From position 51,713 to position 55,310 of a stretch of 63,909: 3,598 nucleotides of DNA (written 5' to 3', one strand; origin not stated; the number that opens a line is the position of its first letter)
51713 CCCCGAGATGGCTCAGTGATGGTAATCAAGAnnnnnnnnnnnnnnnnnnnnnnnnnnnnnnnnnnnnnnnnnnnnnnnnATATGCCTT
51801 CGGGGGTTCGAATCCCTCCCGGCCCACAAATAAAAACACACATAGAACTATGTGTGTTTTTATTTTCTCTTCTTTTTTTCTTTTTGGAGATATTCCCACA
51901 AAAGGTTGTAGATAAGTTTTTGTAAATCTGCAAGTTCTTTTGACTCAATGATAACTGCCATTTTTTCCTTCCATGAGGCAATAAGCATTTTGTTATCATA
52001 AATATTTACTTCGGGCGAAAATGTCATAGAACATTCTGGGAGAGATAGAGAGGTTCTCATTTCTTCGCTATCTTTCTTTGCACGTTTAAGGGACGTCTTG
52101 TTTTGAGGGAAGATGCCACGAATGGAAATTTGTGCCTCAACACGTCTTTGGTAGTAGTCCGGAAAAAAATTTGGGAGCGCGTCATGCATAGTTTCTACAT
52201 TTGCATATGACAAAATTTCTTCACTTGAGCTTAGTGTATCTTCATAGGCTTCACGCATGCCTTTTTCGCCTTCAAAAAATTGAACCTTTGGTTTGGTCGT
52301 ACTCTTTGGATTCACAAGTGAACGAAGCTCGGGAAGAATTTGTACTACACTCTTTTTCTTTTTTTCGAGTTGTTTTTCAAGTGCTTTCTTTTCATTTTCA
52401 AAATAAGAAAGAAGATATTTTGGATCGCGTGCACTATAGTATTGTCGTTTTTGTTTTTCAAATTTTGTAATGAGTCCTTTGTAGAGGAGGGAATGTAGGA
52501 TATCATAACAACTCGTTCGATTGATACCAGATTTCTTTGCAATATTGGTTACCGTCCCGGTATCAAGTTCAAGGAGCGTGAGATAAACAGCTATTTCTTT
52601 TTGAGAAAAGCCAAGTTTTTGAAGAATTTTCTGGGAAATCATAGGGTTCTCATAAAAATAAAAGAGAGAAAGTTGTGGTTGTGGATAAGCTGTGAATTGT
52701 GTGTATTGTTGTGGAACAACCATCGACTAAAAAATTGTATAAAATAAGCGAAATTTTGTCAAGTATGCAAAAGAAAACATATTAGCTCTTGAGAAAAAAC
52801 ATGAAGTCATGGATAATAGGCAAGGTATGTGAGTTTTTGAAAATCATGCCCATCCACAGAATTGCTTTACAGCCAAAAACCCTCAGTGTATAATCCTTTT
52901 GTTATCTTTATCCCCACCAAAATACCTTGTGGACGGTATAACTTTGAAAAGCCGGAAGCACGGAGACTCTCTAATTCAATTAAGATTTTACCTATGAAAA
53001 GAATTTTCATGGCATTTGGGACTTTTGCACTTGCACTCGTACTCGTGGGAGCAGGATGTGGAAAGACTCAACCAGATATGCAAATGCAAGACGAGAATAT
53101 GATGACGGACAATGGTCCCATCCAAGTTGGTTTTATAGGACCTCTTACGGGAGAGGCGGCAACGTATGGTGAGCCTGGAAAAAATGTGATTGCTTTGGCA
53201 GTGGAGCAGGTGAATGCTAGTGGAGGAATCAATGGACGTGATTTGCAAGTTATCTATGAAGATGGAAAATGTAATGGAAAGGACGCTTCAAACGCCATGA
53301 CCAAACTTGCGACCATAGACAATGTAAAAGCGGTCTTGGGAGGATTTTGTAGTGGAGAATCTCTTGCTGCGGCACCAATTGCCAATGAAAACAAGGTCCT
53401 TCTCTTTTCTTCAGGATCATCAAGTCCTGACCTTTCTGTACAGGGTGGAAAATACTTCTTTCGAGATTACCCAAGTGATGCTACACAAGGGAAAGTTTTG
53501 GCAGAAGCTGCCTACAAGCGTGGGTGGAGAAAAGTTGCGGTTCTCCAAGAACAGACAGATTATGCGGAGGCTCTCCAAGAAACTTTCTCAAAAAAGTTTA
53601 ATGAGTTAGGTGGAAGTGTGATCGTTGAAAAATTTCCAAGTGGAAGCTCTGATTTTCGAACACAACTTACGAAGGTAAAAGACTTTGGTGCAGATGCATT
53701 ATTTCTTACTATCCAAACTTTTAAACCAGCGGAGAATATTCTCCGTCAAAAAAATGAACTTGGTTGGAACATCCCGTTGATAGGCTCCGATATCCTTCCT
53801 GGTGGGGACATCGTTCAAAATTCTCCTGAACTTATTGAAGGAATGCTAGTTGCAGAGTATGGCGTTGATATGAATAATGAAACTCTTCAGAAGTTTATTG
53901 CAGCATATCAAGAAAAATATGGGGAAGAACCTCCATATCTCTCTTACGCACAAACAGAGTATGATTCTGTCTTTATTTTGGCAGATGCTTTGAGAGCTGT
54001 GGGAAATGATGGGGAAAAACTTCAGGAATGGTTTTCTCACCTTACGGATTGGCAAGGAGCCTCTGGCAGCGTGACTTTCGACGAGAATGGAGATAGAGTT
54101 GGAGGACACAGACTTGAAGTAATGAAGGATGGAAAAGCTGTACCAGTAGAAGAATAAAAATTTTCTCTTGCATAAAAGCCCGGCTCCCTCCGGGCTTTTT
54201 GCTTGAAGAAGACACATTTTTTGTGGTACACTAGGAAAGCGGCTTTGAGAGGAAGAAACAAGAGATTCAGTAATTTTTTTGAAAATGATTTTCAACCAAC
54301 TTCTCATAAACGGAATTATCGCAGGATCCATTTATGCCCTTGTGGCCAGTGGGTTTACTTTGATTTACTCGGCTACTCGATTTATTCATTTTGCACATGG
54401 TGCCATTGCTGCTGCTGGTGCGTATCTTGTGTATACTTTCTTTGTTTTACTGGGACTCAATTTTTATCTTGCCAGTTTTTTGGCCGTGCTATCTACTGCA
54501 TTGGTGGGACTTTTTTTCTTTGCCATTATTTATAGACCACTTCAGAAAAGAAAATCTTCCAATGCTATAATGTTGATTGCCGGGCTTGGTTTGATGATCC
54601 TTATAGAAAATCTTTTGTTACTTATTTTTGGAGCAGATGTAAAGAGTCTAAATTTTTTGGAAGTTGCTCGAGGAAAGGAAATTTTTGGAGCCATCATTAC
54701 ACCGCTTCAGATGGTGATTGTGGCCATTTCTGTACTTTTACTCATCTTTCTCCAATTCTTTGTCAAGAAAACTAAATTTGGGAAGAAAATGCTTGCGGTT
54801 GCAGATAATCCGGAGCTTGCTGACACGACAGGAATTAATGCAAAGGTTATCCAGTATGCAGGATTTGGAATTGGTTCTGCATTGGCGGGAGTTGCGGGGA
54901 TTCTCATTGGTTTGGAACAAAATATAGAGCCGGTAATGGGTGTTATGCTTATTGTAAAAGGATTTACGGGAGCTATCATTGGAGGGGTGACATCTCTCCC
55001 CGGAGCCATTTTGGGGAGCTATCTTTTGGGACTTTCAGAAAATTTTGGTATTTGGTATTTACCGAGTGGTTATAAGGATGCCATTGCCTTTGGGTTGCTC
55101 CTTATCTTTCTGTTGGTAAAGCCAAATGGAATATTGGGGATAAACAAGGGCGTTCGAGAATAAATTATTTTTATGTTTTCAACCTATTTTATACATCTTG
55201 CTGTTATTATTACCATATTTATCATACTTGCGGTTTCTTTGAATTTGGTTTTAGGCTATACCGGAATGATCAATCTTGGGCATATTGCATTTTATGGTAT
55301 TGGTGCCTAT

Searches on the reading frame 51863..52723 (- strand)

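Call 102: search_protein_families(library=pfam, max_evalue=0.00001, proteins=[window:51863-52723:-])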
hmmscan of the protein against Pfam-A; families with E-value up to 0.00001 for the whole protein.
window:51863-52723:- (287 aa): 1 family
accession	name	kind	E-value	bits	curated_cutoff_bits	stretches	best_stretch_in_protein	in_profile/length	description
PF01978.25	TrmB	-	2.1e-18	66.4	25.6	1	34-101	1-67/68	Sugar-specific transcriptional regulator TrmB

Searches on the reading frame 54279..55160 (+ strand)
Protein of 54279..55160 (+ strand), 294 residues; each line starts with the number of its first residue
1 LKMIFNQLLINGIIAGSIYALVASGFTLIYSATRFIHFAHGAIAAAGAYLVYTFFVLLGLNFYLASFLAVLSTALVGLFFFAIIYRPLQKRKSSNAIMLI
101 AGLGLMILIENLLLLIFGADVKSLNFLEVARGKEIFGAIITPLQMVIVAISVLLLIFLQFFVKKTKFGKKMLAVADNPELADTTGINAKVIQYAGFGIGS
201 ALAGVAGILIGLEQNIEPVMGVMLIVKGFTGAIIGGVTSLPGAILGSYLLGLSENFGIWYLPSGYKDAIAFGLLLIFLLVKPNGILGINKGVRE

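Call 102: search_protein_families(library=pfam, max_evalue=0.00001, proteins=[window:54279-55160:+])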
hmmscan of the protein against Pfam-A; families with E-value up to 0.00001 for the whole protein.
window:54279-55160:+ (294 aa): 1 family
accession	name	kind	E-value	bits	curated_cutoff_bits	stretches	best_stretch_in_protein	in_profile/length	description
PF02653.21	BPD_transp_2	-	5.6e-42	144.2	26.8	1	9-278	2-269/269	Branched-chain amino acid transport system / permease component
